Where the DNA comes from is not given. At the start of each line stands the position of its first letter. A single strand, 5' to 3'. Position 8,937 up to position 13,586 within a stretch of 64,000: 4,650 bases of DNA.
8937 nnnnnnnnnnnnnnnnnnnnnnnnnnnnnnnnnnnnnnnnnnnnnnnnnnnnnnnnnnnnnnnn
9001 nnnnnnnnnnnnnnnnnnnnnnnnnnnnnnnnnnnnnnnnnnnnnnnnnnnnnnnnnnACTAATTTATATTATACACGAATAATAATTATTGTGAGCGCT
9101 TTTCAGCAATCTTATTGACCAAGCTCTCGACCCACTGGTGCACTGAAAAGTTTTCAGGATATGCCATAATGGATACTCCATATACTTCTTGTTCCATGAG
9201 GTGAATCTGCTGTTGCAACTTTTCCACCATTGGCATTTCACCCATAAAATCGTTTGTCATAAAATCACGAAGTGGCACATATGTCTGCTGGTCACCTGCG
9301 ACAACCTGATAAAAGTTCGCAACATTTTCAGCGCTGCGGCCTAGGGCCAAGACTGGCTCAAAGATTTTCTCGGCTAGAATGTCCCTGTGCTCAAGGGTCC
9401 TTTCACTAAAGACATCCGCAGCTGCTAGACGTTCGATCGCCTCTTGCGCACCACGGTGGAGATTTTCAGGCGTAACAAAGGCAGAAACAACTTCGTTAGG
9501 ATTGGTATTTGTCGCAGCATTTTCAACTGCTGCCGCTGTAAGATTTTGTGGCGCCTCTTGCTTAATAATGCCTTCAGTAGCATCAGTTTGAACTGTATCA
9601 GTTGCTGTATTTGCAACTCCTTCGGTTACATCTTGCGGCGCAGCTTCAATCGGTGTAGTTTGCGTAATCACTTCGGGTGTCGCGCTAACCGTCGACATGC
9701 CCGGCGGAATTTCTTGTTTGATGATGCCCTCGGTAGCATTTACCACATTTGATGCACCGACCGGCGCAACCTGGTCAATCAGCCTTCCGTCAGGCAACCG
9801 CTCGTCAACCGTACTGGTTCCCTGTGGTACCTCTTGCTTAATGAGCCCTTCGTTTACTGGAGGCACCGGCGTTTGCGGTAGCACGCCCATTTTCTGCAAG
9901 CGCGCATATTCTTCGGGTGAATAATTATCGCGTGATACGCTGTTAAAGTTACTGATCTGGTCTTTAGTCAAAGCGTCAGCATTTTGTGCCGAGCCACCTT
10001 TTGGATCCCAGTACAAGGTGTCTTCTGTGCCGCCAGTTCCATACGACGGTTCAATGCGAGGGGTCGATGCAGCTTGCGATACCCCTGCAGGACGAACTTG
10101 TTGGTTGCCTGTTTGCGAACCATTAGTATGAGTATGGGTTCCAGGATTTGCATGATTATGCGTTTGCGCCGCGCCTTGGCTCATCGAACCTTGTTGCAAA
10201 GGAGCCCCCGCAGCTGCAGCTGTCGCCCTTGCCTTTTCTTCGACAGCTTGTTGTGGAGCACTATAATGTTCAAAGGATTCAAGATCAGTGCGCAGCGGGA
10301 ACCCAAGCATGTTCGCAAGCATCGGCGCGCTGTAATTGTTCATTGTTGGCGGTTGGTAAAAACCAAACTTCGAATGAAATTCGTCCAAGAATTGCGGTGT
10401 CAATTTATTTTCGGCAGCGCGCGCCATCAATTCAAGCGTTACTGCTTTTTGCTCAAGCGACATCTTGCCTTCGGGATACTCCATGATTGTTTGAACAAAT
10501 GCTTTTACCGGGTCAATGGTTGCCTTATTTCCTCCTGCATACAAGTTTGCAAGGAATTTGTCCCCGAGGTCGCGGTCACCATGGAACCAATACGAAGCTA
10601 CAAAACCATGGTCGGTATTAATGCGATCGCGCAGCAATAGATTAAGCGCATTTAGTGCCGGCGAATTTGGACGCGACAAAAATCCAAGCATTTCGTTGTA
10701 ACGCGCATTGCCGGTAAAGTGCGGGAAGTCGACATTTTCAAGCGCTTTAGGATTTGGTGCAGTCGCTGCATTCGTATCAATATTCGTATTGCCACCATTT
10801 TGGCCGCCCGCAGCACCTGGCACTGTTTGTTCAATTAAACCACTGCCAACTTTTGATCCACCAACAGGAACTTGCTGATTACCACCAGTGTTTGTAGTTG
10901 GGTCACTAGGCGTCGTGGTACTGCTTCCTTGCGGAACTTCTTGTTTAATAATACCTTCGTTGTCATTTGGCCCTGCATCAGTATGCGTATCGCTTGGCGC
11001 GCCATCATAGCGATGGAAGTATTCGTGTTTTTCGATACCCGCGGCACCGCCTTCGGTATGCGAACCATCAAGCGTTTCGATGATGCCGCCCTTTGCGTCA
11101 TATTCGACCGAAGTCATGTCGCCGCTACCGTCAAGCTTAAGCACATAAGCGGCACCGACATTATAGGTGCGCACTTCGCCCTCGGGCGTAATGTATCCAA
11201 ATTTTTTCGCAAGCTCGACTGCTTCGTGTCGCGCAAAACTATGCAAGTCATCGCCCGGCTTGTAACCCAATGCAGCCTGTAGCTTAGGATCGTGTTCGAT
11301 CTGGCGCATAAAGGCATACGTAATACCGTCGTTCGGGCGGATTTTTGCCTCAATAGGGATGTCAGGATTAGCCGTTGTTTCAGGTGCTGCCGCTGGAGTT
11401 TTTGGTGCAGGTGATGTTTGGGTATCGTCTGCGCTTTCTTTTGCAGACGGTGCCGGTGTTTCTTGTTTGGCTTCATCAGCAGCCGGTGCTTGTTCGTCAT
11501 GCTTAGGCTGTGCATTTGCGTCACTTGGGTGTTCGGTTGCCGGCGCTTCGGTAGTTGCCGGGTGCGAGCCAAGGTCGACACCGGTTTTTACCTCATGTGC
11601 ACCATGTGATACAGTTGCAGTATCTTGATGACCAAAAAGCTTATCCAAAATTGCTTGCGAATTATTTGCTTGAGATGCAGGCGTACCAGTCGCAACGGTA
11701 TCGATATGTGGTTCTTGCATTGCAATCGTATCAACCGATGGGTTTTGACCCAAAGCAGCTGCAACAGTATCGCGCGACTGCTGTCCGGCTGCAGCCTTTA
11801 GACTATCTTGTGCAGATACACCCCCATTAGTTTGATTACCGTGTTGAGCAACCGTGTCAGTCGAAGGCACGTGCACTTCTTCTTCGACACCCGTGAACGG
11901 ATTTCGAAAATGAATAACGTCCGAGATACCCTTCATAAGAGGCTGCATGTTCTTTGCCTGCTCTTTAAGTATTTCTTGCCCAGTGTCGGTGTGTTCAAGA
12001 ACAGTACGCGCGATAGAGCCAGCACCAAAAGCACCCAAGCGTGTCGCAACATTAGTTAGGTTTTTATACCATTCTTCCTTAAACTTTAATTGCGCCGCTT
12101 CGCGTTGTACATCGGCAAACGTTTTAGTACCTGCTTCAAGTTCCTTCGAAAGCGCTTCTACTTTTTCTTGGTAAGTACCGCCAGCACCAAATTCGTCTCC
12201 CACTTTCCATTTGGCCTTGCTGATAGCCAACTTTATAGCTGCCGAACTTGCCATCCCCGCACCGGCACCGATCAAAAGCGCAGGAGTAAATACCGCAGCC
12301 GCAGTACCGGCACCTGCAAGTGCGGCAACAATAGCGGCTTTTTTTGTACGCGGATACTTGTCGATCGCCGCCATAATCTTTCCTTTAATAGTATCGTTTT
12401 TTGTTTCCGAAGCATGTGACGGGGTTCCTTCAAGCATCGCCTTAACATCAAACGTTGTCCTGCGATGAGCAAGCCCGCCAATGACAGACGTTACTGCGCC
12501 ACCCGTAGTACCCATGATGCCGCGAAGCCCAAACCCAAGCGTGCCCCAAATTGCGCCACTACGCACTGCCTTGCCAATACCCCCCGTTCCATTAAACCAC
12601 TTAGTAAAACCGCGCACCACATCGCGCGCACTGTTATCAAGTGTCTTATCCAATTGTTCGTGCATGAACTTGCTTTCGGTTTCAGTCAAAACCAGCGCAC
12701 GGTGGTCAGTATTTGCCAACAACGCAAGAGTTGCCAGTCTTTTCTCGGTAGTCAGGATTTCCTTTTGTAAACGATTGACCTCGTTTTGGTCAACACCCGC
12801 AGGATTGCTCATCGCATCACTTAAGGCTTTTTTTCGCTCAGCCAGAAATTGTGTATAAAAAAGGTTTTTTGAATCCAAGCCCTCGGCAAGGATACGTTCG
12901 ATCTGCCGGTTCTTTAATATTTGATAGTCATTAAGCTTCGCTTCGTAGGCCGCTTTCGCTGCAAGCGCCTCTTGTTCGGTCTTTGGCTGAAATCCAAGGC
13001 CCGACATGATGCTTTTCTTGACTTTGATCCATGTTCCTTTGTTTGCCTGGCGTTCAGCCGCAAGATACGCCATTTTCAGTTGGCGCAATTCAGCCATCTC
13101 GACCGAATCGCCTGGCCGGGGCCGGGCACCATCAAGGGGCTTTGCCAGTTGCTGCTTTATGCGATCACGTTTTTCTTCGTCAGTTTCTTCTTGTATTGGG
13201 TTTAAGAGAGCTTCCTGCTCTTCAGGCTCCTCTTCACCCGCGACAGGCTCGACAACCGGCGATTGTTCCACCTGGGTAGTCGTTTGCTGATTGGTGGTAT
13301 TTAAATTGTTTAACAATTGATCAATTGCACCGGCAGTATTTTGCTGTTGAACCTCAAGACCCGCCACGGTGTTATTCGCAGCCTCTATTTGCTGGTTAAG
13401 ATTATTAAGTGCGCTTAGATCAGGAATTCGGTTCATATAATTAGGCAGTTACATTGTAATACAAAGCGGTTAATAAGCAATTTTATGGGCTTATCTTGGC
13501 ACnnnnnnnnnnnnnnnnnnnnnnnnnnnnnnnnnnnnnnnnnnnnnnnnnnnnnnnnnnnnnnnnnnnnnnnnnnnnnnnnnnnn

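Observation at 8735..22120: Leaderless-promoter-driven operon of six co-directional genes encoding giant uncharacterised proteins plus an M23 peptidase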

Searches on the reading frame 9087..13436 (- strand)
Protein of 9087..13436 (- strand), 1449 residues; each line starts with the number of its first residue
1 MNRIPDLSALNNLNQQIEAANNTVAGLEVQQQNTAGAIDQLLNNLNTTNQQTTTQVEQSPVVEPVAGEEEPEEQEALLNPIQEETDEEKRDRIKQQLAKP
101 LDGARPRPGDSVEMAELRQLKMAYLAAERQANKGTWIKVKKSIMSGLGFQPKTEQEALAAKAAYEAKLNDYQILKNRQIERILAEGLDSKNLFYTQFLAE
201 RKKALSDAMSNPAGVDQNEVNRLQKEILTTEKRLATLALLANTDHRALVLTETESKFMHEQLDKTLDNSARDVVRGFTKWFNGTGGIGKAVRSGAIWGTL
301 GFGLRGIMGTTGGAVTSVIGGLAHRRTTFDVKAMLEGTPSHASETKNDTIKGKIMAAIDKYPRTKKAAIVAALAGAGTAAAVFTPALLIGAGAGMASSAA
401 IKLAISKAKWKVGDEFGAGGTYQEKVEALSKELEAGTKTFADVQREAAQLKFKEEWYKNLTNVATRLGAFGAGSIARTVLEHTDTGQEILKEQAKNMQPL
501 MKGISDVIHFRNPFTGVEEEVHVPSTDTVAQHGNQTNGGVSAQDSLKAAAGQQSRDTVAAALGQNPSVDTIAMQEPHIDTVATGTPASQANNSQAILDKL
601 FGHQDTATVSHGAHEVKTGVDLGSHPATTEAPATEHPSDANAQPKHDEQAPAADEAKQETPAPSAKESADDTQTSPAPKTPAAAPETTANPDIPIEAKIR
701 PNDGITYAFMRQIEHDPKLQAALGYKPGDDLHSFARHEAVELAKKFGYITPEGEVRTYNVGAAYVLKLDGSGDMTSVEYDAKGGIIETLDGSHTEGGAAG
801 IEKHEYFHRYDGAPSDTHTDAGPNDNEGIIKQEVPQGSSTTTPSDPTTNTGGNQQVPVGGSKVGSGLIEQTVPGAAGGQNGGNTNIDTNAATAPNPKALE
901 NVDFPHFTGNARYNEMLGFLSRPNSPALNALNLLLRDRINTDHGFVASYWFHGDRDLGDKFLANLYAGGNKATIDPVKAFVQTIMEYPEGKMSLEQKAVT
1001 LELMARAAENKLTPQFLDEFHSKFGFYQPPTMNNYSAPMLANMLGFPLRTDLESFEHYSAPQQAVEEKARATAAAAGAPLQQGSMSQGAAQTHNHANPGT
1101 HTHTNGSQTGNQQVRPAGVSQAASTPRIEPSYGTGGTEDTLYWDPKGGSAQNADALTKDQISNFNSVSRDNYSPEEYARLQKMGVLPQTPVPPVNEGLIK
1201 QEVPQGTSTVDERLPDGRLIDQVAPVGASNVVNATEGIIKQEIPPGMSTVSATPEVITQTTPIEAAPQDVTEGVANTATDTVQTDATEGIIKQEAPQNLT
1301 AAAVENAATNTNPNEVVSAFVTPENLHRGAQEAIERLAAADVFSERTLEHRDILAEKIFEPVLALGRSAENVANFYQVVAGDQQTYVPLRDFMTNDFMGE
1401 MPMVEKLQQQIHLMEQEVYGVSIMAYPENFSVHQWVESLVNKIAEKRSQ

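Call 3: search_protein_families(library=pfam, proteins=[window:9087-13436:-], max_evalue=0.01)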
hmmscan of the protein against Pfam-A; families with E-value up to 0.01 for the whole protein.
window:9087-13436:- (1449 aa): 0 families

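Call 4: search_protein_families(library=phrogs, proteins=[window:9087-13436:-], max_evalue=0.01)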
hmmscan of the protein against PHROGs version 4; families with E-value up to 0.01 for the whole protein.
window:9087-13436:- (1449 aa): 0 families

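Call 10: find_related_loci(query=window:9087-13436:-, collection=genome_contigs, flank=10000)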
Query window:9087-13436:- (1449 aa) in genome_contigs; peptide patterns used: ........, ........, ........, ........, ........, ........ (x = any residue, [..] = any of these).
406 stretches matched a pattern, but none encodes a relative of the query by tblastn (E <= 1e-3).

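Call 12: search_protein_families(library=ncbifam, proteins=[window:9087-13436:-], max_evalue=0.01)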
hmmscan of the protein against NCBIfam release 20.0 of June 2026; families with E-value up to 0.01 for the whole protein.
window:9087-13436:- (1449 aa): 0 families

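Call 15: list_cluster_members(proteins=[P0001, window:9087-13436:-, window:19586-22084:-, window:17985-19580:-, window:16697-17992:-, window:8735-9058:-, window:6274-8220:-, window:24380-25906:-])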
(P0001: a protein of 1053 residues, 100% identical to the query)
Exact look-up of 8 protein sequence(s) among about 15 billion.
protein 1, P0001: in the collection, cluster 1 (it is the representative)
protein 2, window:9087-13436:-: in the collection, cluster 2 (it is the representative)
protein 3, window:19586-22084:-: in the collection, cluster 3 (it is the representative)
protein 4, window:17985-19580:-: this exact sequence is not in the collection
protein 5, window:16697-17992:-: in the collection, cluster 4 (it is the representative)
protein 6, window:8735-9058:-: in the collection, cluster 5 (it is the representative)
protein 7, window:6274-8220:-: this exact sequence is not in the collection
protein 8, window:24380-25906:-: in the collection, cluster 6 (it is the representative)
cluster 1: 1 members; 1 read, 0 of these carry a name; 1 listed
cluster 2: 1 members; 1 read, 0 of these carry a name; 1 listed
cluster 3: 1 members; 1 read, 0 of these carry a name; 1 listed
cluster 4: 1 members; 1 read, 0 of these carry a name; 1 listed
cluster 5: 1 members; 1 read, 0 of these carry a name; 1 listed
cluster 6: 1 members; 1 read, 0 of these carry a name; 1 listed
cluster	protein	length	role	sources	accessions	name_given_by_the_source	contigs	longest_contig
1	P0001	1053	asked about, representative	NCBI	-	-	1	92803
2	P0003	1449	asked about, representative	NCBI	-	-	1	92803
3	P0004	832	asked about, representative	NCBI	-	-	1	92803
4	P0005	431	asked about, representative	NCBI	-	-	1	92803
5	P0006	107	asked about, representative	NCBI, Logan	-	-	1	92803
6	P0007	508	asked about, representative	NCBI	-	-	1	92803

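Call 20: find_homologous_proteins(query=A1, max_evalue=0.01)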
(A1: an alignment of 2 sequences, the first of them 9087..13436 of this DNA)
Query A1 (2 sequences) (1449 aa, profile of the alignment): 1 proteins with E <= 0.01 among 8000 candidates.
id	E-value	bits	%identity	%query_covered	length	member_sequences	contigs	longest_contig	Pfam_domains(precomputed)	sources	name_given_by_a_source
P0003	0.0e+0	2790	100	100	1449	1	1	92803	-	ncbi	-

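Call 22: find_related_loci(query=A1, collection=viral_contigs, flank=10000)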
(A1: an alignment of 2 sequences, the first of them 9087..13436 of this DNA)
Query A1 (1449 aa) in viral_contigs; peptide patterns used: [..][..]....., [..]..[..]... (x = any residue, [..] = any of these).
119 stretches matched a pattern, but none encodes a relative of the query by tblastn (E <= 1e-3).

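Call 23: find_related_loci(query=A1, collection=metagenome_contigs, flank=10000)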
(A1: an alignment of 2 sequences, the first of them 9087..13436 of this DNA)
Query A1 (1449 aa) in metagenome_contigs; peptide patterns used: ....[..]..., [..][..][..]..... (x = any residue, [..] = any of these).
291 stretches matched a pattern, but none encodes a relative of the query by tblastn (E <= 1e-3).

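Call 74: search_protein_families(library=pfam, proteins=[window:9087-13436:-], max_evalue=10)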
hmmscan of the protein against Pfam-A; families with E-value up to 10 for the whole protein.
window:9087-13436:- (1449 aa): 1 family
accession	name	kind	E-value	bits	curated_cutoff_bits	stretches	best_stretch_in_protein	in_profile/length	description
PF06103.16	DUF948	-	0.36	11.5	37.2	1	9-58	20-69/89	Bacterial protein of unknown function (DUF948)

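Call 90: search_dna_similar(query=window:9087-13436:-, collection=phages, mode=protein, max_evalue=0.001, max_rows=10)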
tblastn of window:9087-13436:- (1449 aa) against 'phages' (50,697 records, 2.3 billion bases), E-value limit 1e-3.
No match.

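Call 120: search_protein_families(library=padloc, proteins=[window:9087-13436:-], max_evalue=0.01)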
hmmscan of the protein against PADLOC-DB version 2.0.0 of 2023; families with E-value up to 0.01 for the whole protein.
window:9087-13436:- (1449 aa): 0 families

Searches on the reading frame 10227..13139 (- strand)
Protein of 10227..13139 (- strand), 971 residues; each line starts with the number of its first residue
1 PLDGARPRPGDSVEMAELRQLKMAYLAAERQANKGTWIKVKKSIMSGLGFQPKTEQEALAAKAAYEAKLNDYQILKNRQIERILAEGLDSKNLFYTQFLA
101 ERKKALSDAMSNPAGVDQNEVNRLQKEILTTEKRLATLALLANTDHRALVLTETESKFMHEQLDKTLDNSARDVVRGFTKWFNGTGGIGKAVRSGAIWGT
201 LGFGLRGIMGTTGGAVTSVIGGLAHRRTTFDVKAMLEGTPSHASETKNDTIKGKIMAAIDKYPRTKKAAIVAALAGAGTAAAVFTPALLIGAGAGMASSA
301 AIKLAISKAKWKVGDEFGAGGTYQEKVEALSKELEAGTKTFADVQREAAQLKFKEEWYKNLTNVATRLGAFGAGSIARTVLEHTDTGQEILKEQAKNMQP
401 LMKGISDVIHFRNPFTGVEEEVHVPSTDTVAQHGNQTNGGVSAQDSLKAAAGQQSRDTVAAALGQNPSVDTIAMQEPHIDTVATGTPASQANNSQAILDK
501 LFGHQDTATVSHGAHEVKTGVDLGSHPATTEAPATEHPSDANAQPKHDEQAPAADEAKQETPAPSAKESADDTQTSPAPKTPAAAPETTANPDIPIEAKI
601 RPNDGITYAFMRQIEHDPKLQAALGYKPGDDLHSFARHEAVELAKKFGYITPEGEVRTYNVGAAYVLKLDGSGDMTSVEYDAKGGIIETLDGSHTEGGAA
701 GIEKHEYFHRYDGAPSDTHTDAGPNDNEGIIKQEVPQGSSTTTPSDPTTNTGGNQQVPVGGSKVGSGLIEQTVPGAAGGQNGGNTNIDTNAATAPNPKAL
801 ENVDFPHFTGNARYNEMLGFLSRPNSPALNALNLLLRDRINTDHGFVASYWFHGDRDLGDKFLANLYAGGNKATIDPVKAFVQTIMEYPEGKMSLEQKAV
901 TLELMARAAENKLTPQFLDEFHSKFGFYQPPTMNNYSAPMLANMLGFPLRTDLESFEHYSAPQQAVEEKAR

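Call 40: search_protein_representatives(protein=window:10227-13139:-)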
Query: 971 residues. Proteins with E-value up to 0.001 (for the whole library): 77; up to 1e-10: 4; up to 1e-30: 1. The best 77 are listed.
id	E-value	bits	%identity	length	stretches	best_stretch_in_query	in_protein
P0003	0.0e+00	2176.2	95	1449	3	1-971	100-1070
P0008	4.3e-15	71.8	37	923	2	538-718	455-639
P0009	4.7e-15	71.7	39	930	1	560-779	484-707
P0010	3.7e-14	68.8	36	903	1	533-760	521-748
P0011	1.4e-10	56.9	35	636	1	565-789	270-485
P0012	2.1e-10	56.3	45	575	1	575-708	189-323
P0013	3.6e-10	55.6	36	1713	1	533-717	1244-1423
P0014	1.3e-09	53.7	37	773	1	525-749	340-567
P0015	1.9e-09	53.1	44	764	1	552-688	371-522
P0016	7.5e-09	51.2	35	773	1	544-746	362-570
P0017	2.8e-08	49.3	39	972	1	573-683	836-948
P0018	3.9e-08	48.8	35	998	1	573-721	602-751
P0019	4.6e-08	48.6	38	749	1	571-747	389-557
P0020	4.7e-08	48.6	41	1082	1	572-712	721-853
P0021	2.0e-07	46.5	32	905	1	598-811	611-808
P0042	1.2e-05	40.6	42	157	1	597-680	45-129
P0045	1.7e-05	40.1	44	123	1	595-688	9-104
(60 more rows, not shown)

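Call 41: search_protein_families(library=pfam, proteins=[P0008, P0009, P0010, P0011, P0012, P0013, P0014, P0017, P0042, P0045], max_evalue=0.01)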
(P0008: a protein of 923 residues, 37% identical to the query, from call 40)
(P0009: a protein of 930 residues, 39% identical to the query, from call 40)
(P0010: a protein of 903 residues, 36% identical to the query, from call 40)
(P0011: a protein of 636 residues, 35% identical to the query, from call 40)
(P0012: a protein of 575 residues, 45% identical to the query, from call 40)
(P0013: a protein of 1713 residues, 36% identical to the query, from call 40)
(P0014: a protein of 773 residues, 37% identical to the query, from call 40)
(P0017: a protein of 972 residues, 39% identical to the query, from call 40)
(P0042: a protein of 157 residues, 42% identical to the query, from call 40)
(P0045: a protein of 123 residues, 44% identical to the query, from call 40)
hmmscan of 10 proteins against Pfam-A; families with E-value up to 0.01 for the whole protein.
P0008 (923 aa): 0 families

P0009 (930 aa): 0 families

P0010 (903 aa): 1 family
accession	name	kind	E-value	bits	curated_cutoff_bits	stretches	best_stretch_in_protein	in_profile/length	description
PF02413.22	Caudo_TAP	-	0.0021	18.6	22.1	0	233-320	34-121/131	Caudovirales tail fibre assembly protein, lambda gpK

P0011 (636 aa): 0 families

P0012 (575 aa): 0 families

P0013 (1713 aa): 0 families

P0014 (773 aa): 0 families

P0017 (972 aa): 2 families
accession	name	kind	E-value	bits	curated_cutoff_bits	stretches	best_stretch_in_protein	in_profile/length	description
PF16656.11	Pur_ac_phosph_N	-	7.9e-06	26.8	30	0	270-348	25-93/93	Purple acid Phosphatase, N-terminal domain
PF07705.17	CARDB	-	0.00014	22.5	22.7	0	706-793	19-98/101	CARDB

P0042 (157 aa): 0 families

P0045 (123 aa): 0 families

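Call 47: find_encoding_contigs(protein=P0008, flank=10000, max_places=3)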
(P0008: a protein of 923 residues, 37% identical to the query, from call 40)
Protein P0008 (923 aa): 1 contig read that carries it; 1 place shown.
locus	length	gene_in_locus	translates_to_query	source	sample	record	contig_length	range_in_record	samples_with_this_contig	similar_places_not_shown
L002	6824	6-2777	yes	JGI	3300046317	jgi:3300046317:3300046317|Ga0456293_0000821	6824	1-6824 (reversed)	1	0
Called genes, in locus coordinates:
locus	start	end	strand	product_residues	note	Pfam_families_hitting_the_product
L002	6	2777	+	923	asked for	-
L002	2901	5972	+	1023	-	PF00580:UvrD-helicase, PF01443:Viral_helicase1 (faint), PF13245:AAA_19, PF13604:AAA_30 (faint), PF13245:AAA_19 (weak), PF14890:Intein_splicing, PF13361:UvrD_C, PF13538:UvrD_C_2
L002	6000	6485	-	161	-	-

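Call 48: find_encoding_contigs(protein=P0009, flank=10000, max_places=3)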
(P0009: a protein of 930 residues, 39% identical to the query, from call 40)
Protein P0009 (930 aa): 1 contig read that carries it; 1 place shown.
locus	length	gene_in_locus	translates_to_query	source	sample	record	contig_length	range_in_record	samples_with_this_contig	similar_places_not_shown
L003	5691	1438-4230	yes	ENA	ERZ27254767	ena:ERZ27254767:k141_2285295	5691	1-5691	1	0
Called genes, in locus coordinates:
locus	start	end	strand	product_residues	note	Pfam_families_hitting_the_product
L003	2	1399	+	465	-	?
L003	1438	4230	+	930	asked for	-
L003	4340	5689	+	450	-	?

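Call 49: find_encoding_contigs(protein=P0010, flank=10000, max_places=3)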
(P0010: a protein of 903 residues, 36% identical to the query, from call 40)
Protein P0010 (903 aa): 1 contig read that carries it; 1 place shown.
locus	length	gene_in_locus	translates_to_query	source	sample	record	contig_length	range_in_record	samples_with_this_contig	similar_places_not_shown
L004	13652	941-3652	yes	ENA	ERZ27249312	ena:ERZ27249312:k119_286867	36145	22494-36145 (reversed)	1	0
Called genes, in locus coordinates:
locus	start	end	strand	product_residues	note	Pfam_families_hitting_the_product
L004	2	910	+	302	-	?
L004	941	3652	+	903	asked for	-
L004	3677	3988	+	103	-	PF18908:DUF5663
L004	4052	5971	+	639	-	PF00580:UvrD-helicase, PF13245:AAA_19, PF13604:AAA_30 (faint), PF01443:Viral_helicase1 (faint), PF13087:AAA_12 (faint), PF13361:UvrD_C, PF13538:UvrD_C_2 (weak)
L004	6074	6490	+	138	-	PF04480:DUF559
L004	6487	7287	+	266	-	PF00398:RrnaAD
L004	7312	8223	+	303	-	-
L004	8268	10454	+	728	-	-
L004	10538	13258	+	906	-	-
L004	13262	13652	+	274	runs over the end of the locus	-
